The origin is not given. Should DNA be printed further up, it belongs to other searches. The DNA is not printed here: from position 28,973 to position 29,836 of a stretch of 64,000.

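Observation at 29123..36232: Eukaryote-type lower mevalonate pathway (MVK, PMK, MDD) plus a type-1 Nudix IPP isomerase in an archaeon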

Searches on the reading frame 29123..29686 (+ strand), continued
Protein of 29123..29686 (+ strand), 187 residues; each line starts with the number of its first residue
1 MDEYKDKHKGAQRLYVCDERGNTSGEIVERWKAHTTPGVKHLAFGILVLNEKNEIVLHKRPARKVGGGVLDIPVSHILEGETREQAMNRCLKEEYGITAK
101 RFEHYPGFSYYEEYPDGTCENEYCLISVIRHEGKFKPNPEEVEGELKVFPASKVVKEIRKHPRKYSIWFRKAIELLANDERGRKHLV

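Call 77: find_encoding_contigs(protein=P0349, flank=10000, max_places=2)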
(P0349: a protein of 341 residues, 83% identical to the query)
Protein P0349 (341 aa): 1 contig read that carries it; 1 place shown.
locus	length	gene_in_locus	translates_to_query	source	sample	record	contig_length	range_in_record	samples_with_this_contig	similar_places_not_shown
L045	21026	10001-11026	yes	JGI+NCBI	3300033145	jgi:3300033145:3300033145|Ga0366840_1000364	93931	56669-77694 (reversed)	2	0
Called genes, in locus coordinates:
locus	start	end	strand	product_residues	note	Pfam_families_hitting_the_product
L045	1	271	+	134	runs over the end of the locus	PF12172:zf-ChsH2 (weak), PF01796:OB_ChsH2_C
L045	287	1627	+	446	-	PF13489:Methyltransf_23 (weak), PF13847:Methyltransf_31, PF08241:Methyltransf_11 (weak), PF08242:Methyltransf_12, PF13649:Methyltransf_25 (weak)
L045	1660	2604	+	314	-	PF00288:GHMP_kinases_N, PF08544:GHMP_kinases_C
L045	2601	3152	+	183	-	PF02441:Flavoprotein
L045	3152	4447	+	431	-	PF20695:UbiD_N, PF01977:UbiD, PF20696:UbiD_C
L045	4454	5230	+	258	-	PF00702:Hydrolase, PF13419:HAD_2 (weak)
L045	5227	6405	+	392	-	PF04412:AcnX, PF28403:AcnX_2nd, PF28406:AcnX_3rd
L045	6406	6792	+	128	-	PF01989:AcnX_swivel_put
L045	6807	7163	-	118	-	-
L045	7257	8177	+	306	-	PF01978:TrmB (weak)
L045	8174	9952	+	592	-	PF04055:Radical_SAM, PF00696:AA_kinase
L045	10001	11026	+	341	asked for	PF00478:IMPDH (faint), PF01070:FMN_dh, PF01645:Glu_synthase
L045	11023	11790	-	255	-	PF04414:tRNA_deacylase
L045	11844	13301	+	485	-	PF01182:Glucosamine_iso, PF02585:PIG-L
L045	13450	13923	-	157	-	-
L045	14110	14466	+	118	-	-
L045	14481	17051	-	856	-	-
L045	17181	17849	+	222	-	-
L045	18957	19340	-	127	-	-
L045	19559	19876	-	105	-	PF04014:MazE_antitoxin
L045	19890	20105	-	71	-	-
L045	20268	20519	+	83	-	-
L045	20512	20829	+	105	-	PF02452:PemK_toxin (weak)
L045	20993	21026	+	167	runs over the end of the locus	-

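Call 78: find_encoding_contigs(protein=P0388, flank=10000, max_places=1)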
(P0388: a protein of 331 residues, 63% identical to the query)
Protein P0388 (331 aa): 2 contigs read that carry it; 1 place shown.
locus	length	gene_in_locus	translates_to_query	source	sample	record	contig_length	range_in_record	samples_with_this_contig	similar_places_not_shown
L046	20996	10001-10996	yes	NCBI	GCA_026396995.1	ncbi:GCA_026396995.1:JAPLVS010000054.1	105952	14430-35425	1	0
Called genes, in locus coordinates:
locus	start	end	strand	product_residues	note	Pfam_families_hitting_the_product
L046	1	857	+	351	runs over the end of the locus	PF08541:ACP_syn_III_C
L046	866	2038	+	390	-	PF00108:Thiolase_N, PF02803:Thiolase_C, PF22691:Thiolase_C_1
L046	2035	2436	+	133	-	PF12172:zf-ChsH2, PF01796:OB_ChsH2_C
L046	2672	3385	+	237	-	-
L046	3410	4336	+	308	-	PF00288:GHMP_kinases_N, PF08544:GHMP_kinases_C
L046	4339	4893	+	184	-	PF02441:Flavoprotein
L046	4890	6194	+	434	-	PF20695:UbiD_N, PF01977:UbiD, PF20696:UbiD_C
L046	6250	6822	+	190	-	-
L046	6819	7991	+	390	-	PF04412:AcnX, PF28403:AcnX_2nd, PF28406:AcnX_3rd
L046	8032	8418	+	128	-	PF01989:AcnX_swivel_put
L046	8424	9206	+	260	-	PF00696:AA_kinase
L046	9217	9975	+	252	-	PF00702:Hydrolase (weak), PF12689:Acid_PPase (weak)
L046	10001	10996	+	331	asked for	PF01070:FMN_dh, PF01645:Glu_synthase (weak)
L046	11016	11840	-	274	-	PF04414:tRNA_deacylase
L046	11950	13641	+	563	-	-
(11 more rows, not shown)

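Call 79: find_encoding_contigs(protein=P0425, flank=10000, max_places=1)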
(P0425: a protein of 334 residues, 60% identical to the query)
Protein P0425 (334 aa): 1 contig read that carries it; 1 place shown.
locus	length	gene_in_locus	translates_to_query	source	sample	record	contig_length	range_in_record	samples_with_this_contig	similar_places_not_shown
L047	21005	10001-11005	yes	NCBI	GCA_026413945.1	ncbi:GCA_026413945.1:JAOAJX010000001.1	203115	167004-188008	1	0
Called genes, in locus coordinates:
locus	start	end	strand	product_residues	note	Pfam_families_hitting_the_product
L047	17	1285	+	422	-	PF00368:HMG-CoA_red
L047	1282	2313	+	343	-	PF08540:HMG_CoA_synt_C (faint), PF08541:ACP_syn_III_C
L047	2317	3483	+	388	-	PF00108:Thiolase_N, PF00109:ketoacyl-synt (weak), PF02803:Thiolase_C, PF22691:Thiolase_C_1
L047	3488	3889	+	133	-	PF01796:OB_ChsH2_C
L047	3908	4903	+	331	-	PF00288:GHMP_kinases_N, PF08544:GHMP_kinases_C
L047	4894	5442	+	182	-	PF02441:Flavoprotein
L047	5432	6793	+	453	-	PF20695:UbiD_N, PF01977:UbiD, PF20696:UbiD_C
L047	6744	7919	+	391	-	PF04412:AcnX, PF28403:AcnX_2nd, PF28406:AcnX_3rd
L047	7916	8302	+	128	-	PF01989:AcnX_swivel_put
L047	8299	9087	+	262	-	PF00696:AA_kinase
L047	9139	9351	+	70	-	-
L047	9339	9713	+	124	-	-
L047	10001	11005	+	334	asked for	PF01070:FMN_dh, PF01645:Glu_synthase (weak)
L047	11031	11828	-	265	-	PF04414:tRNA_deacylase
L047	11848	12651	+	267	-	PF07705:CARDB (weak)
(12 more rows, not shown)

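Call 80: find_encoding_contigs(protein=P0362, flank=10000, max_places=1)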
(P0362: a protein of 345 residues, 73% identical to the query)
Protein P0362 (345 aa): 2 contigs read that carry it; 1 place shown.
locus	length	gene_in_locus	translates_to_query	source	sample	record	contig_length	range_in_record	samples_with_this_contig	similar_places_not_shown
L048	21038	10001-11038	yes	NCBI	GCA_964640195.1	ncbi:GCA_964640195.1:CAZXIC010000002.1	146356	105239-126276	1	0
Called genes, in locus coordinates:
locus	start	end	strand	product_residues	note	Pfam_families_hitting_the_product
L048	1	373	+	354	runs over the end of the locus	PF00348:polyprenyl_synt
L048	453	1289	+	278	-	PF07992:Pyr_redox_2, PF13738:Pyr_redox_3 (weak), PF00070:Pyr_redox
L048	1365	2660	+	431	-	PF00368:HMG-CoA_red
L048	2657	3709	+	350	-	PF08540:HMG_CoA_synt_C (faint), PF08541:ACP_syn_III_C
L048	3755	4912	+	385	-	PF00108:Thiolase_N, PF22691:Thiolase_C_1, PF02803:Thiolase_C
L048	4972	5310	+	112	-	PF11345:DUF3147 (weak)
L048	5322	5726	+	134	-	PF12172:zf-ChsH2 (weak), PF01796:OB_ChsH2_C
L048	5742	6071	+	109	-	-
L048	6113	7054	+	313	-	PF22700:MVD-like_N (faint), PF00288:GHMP_kinases_N, PF08544:GHMP_kinases_C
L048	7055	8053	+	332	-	PF22700:MVD-like_N, PF00288:GHMP_kinases_N, PF18376:MDD_C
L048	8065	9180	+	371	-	PF00288:GHMP_kinases_N, PF08544:GHMP_kinases_C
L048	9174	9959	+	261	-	PF01966:HD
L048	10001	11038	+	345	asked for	PF00478:IMPDH (faint), PF01070:FMN_dh, PF01645:Glu_synthase (weak)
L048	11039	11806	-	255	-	PF04414:tRNA_deacylase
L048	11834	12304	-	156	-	-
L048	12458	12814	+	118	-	-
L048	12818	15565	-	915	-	-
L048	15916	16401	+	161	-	-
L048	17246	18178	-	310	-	-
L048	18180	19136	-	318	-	PF04055:Radical_SAM (weak), PF20903:SPL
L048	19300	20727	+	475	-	PF04055:Radical_SAM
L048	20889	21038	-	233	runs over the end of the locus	-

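Call 89: search_protein_families(library=ncbifam, proteins=[L011:10535-11056:-, L048:9174-9959:+], max_evalue=0.00001)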
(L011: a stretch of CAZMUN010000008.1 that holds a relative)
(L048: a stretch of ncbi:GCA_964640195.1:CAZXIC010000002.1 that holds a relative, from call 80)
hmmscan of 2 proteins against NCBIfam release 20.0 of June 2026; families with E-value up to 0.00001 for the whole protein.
L011:10535-11056:- (173 aa): 5 families
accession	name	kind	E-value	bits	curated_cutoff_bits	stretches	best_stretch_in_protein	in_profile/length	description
NF002995.0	PRK03759.1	equivalog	1e-28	100.3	127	1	6-166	5-168/185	isopentenyl-diphosphate Delta-isomerase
TIGR02150.1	IPP_isom_1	equivalog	4.5e-18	65.6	105.8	1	12-163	3-155/159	isopentenyl-diphosphate delta-isomerase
NF011922.0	PRK15393.1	equivalog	1.3e-17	64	152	1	7-149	10-148/182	NUDIX hydrolase YfcD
NF041653.1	Nud_hyd_Meth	equivalog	2.5e-07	30.6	300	1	13-163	5-153/170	Nudix hydrolase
NF007834.0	PRK10546.1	equivalog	2.3e-06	27.5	156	1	42-106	10-72/135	pyrimidine (deoxy)nucleoside triphosphate diphosphatase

L048:9174-9959:+ (261 aa): 1 family
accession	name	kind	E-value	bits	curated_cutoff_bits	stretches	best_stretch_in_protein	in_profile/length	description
NF045665.1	NTPtran_DVU1551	equivalog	9e-09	34.8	315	1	8-168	199-351/359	DVU_1551 family NTP transferase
